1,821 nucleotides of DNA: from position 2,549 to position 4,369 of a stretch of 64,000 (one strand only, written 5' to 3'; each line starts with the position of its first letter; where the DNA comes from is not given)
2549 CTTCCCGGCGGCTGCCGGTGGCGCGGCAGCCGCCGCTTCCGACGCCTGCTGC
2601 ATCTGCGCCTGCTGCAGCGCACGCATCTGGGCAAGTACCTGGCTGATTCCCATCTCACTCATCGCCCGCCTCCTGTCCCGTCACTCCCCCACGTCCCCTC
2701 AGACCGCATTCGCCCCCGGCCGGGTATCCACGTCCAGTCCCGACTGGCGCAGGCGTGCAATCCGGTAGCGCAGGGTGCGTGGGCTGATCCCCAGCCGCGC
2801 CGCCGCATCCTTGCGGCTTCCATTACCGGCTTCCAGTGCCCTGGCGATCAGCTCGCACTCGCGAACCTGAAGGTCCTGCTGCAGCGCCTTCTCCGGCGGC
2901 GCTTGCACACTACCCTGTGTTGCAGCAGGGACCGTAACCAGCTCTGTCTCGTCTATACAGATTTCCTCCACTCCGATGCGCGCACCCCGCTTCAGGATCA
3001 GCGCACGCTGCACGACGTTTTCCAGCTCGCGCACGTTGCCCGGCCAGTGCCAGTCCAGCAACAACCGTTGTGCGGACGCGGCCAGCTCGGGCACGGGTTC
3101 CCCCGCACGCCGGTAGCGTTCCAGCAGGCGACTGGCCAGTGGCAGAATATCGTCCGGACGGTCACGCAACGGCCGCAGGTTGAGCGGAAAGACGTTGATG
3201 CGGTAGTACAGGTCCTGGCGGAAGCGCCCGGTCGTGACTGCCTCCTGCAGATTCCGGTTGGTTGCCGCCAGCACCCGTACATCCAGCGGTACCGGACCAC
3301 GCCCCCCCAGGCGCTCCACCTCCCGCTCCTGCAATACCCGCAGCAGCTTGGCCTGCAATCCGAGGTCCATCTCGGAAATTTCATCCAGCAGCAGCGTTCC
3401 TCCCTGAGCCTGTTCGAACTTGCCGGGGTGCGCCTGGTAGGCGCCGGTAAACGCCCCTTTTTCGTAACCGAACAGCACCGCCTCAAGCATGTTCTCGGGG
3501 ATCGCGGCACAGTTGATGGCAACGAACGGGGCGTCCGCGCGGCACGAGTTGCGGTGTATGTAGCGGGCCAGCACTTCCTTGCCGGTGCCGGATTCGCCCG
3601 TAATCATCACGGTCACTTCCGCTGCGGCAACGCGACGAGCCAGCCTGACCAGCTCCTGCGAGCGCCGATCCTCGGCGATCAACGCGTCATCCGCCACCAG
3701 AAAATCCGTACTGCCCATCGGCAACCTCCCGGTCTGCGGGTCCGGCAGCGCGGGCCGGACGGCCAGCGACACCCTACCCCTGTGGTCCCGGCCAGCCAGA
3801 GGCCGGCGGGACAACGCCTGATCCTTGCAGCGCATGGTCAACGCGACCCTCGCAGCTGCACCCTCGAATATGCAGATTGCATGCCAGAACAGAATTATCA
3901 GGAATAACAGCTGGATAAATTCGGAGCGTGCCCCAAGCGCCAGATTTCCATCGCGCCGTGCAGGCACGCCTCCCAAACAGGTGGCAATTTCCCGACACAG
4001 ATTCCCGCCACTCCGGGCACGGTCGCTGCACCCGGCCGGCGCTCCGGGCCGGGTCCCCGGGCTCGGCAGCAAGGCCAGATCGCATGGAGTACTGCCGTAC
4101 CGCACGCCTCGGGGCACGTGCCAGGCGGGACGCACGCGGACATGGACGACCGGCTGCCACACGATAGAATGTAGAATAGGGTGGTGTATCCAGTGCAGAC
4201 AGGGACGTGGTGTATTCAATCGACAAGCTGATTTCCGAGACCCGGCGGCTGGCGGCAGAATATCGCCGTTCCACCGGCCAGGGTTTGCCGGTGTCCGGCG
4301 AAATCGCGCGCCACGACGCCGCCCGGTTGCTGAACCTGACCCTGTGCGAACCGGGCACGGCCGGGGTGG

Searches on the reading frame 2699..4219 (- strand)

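Call 50: search_protein_families(library=pfam, max_evalue=0.001, proteins=[window:2699-4219:-])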
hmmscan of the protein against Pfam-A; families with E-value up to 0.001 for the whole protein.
window:2699-4219:- (506 aa): 13 families
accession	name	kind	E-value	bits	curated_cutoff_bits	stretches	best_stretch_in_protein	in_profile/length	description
PF00158.32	Sigma54_activat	-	3.2e-70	235.6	20.2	1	180-346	1-167/168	Sigma-54 interaction domain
PF14532.12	Sigma54_activ_2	-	1.7e-19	70.9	25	1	186-351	6-138/138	Sigma-54 interaction domain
PF25601.1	AAA_lid_14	-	1.9e-18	66.5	27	1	352-420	1-70/87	AAA+ ATPase lid domain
PF02954.25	HTH_8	-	1.4e-11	44.3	22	1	454-489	6-41/42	Bacterial regulatory protein, Fis family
PF07728.20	AAA_5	-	1.3e-07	32.1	22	1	204-323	2-124/139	AAA domain (dynein-related subfamily)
PF13556.12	HTH_30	-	9.7e-07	28.9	27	1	464-496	10-43/59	PucR C-terminal helix-turn-helix domain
PF13518.12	HTH_28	-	1.1e-06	29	25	1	458-496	6-42/52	Helix-turn-helix domain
PF01078.27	Mg_chelatase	-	0.00011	22.1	20.3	0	259-320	93-156/207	Magnesium chelatase, subunit ChlI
PF13191.12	AAA_16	-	0.00016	22.7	32.6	1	188-247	10-68/167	AAA ATPase domain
PF00004.35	AAA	-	0.00038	21.4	21.2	1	204-338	1-128/131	ATPase family associated with various cellular activities (AAA)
PF13412.12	HTH_24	-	0.00048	20.1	21.9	0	468-495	19-46/48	Winged helix-turn-helix DNA-binding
PF13384.12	HTH_23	-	0.00055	20.1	24.6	1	458-496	10-47/50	Homeodomain-like domain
PF12840.13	HTH_20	-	0.00074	19.9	27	0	460-495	11-47/51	Helix-turn-helix domain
